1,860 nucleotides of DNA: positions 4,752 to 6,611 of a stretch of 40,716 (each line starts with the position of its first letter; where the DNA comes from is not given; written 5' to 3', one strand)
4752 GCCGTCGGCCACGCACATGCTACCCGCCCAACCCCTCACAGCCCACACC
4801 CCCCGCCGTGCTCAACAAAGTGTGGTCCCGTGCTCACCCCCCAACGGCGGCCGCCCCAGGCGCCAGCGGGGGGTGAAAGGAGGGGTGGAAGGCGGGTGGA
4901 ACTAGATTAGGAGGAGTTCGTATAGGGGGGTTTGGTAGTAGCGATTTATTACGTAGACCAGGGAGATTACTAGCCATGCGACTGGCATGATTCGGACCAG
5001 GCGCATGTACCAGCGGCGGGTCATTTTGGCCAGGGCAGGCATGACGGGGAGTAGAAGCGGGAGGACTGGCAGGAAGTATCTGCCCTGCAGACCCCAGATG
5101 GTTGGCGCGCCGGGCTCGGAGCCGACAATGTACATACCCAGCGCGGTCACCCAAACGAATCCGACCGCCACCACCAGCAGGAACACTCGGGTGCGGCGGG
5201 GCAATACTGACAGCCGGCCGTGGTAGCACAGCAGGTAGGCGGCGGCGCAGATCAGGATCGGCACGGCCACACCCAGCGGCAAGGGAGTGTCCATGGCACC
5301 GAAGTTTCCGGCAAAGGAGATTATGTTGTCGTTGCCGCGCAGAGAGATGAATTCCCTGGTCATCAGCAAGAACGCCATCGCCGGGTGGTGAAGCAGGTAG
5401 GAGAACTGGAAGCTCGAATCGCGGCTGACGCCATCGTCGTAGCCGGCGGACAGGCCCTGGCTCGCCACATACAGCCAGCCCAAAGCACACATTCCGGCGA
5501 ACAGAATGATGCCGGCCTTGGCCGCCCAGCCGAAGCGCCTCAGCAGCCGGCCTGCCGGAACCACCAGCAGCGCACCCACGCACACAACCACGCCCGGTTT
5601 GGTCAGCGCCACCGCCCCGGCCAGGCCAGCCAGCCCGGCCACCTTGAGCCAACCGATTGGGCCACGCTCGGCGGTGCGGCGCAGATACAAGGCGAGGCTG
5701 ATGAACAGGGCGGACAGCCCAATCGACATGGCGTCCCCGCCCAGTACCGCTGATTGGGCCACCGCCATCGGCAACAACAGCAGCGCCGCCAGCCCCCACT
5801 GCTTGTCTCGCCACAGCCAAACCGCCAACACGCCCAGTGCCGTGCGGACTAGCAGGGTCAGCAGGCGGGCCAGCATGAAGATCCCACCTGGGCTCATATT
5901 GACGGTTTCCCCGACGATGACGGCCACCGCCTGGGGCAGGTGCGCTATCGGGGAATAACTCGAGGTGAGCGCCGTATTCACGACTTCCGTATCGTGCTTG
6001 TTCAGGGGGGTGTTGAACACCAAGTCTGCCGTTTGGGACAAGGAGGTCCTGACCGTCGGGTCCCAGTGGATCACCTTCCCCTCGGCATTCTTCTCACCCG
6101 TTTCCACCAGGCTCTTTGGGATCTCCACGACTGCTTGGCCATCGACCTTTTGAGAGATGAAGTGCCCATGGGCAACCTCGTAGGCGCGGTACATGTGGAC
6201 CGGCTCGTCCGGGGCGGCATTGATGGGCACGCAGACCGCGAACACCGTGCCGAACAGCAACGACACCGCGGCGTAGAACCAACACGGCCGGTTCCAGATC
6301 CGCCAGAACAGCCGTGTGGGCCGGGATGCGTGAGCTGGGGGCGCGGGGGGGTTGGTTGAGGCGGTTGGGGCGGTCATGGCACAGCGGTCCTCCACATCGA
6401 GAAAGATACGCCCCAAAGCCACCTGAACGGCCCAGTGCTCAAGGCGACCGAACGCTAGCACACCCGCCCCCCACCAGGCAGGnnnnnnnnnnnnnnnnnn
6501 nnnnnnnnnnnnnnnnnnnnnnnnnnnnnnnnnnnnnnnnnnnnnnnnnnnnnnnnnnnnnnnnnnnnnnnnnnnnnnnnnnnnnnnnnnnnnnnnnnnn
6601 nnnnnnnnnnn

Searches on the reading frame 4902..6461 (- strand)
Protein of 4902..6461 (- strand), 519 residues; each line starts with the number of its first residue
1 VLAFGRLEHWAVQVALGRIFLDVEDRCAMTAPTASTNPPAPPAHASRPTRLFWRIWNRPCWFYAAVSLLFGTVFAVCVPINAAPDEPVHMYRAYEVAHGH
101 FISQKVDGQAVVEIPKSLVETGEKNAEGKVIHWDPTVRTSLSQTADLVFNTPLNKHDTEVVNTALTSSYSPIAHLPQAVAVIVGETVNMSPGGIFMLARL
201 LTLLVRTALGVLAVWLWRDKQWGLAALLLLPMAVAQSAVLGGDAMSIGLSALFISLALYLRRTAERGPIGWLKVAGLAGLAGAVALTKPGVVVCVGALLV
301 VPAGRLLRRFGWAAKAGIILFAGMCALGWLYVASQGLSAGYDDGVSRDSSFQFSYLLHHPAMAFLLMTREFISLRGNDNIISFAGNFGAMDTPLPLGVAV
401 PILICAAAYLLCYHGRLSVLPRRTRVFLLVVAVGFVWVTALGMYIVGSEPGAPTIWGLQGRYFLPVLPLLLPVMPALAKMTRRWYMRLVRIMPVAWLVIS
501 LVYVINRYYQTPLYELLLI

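Call 9: search_protein_families(library=pfam, proteins=[window:4902-6461:-], max_evalue=0.001)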
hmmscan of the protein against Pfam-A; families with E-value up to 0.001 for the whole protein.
window:4902-6461:- (519 aa): 1 family
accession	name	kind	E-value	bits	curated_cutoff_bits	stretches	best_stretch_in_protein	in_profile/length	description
PF09913.15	DUF2142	-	4.4e-50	171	30.1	1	68-470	1-395/395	Predicted membrane protein (DUF2142)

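Call 37: search_protein_families(library=ncbifam, proteins=[window:4902-6461:-], max_evalue=0.00001)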
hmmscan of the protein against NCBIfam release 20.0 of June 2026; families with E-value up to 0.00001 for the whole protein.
window:4902-6461:- (519 aa): 0 families

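Call 66: search_solved_structures(query=window:4902-6461:-, max_evalue=1)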
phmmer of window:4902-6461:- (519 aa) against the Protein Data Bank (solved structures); distinct sequences matched with E-value up to 1: 1.
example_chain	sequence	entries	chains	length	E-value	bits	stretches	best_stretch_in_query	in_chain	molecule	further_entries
1x87_A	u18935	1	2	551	0.29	12.9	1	293-341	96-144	Urocanase protein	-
